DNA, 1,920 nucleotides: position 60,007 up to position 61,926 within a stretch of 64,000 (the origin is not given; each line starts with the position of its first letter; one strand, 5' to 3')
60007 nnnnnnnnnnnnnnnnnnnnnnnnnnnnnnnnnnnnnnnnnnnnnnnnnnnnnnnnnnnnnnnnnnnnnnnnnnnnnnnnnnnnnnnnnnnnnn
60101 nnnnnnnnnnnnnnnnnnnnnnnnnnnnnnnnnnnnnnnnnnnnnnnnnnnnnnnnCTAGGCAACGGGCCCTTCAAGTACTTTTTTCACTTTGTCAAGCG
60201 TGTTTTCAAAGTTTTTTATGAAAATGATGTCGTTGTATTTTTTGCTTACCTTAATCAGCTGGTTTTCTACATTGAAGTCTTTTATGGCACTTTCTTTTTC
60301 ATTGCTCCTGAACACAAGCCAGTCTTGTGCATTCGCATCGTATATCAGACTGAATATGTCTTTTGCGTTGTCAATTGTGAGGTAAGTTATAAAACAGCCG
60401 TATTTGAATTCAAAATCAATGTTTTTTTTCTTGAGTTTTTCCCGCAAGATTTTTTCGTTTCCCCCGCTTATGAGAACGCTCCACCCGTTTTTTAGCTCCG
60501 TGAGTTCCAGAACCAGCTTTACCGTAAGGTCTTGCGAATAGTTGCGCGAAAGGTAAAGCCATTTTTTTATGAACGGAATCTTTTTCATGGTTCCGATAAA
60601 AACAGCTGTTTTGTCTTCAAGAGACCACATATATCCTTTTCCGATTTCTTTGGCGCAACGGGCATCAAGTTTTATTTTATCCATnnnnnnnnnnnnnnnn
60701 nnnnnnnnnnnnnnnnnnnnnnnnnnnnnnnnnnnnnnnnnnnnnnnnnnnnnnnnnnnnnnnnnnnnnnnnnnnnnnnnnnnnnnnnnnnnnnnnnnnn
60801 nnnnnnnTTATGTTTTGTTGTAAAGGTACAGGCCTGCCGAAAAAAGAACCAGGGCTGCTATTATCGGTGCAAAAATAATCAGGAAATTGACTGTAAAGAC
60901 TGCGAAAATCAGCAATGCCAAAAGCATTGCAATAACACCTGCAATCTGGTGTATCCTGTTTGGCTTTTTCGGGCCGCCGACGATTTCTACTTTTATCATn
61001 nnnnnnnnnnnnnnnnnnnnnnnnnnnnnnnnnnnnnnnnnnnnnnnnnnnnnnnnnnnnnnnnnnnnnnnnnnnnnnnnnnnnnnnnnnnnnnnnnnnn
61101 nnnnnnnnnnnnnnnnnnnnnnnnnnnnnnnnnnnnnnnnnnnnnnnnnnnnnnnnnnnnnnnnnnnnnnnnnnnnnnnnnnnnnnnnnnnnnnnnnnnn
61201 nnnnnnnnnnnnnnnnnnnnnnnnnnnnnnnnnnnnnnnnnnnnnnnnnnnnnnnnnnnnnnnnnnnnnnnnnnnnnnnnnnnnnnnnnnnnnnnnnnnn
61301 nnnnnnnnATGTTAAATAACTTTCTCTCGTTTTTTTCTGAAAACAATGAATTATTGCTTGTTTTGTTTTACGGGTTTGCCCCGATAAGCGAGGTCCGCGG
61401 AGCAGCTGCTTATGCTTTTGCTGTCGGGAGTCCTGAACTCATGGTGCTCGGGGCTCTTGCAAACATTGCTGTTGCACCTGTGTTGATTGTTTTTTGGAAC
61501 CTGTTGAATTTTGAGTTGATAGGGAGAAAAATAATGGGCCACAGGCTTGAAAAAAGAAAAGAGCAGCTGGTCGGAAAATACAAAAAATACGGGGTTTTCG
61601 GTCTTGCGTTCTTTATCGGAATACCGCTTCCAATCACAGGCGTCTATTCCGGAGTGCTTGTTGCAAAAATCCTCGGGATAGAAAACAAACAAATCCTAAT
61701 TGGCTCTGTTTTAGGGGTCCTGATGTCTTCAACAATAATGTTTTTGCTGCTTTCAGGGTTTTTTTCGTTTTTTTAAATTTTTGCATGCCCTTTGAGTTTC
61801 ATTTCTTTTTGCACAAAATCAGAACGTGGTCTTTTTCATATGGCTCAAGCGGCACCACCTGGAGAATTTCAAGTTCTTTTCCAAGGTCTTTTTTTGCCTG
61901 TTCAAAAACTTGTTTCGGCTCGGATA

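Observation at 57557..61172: argS embedded in a cluster of four tRNA-Arg isoacceptors; three share a non-canonical D-loop insertion at the same position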

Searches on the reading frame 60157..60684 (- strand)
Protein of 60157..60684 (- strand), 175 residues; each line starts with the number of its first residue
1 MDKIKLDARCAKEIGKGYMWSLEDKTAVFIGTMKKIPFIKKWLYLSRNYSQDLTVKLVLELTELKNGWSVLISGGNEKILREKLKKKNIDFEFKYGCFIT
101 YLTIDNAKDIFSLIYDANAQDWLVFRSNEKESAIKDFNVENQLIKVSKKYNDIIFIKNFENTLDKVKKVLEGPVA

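Call 13: search_protein_families(library=pfam, proteins=[window:60157-60684:-])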
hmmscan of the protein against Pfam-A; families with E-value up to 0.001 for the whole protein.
window:60157-60684:- (175 aa): 0 families

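Call 67: find_homologous_proteins(query=window:60157-60684:-, max_evalue=0.001)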
Query window:60157-60684:- (175 aa): 2 proteins with E <= 0.001 among 160 candidates.
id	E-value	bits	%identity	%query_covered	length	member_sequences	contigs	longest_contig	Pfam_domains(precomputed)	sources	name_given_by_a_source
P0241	9.5e-109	378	100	100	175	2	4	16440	-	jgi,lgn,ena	-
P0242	4.2e-86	305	78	100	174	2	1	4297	-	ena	-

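Call 68: find_encoding_contigs(protein=P0242, flank=5000, max_places=3)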
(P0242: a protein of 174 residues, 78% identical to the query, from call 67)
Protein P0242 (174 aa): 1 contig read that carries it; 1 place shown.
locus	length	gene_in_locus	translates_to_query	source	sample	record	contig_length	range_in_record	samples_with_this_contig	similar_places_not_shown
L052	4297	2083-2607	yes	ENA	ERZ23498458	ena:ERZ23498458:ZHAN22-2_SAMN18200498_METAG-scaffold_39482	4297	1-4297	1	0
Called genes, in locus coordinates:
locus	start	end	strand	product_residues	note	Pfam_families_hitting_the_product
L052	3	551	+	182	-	?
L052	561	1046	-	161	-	-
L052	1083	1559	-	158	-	PF06695:Sm_multidrug_ex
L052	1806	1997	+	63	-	-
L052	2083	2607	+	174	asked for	-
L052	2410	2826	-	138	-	-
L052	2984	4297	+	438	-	?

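Call 76: search_protein_representatives(protein=window:60157-60684:-)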
Query: 175 residues. Proteins with E-value up to 0.001 (for the whole library): 1; up to 1e-10: 1; up to 1e-30: 1. The best 1 are listed.
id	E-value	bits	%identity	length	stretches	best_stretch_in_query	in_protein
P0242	1.3e-86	304.6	78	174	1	1-175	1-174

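Call 84: predict_structure(alignment_id=A2)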
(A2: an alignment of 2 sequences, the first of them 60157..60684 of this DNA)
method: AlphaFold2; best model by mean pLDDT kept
length: 175 residues; sequences in the alignment: 2
mean_pLDDT: 54.3   pTM: 0.56
mean pLDDT of the five models: 54.3, 46.7, 43.6, 41.7, 37.0
residues with pLDDT >= 90: 0; 70-90: 46; 50-70: 58; < 50: 71
segments of 3 or more residues with pLDDT < 50: 1-33, 129-162, 172-175
pLDDT, mean of each block of 10 residues (from residue 1): 25 30 36 53 63 65 67 78 86 81 72 70 59 32 27 36 50 37
secondary structure, 60 per line:
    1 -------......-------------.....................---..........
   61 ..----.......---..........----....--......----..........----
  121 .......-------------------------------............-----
elements in order: H8-13 E27-32 H33-47 H51-62 E67-73 H77-86 E91-94 E97-102 H107-116 E121-127 H159-170

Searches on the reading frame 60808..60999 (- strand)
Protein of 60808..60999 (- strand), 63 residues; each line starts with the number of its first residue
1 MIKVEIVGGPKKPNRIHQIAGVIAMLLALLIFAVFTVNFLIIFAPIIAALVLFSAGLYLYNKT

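Call 13: search_protein_families(library=pfam, proteins=[window:60808-60999:-])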
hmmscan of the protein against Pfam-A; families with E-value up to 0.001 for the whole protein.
window:60808-60999:- (63 aa): 0 families

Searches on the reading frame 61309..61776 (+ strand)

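Call 13: search_protein_families(library=pfam, proteins=[window:61309-61776:+])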
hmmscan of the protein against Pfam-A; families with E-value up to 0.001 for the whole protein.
window:61309-61776:+ (155 aa): 1 family
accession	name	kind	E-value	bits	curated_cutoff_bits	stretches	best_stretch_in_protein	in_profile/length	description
PF06695.16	Sm_multidrug_ex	-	2.8e-20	73.6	30.7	1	28-143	1-121/121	Putative small multi-drug export protein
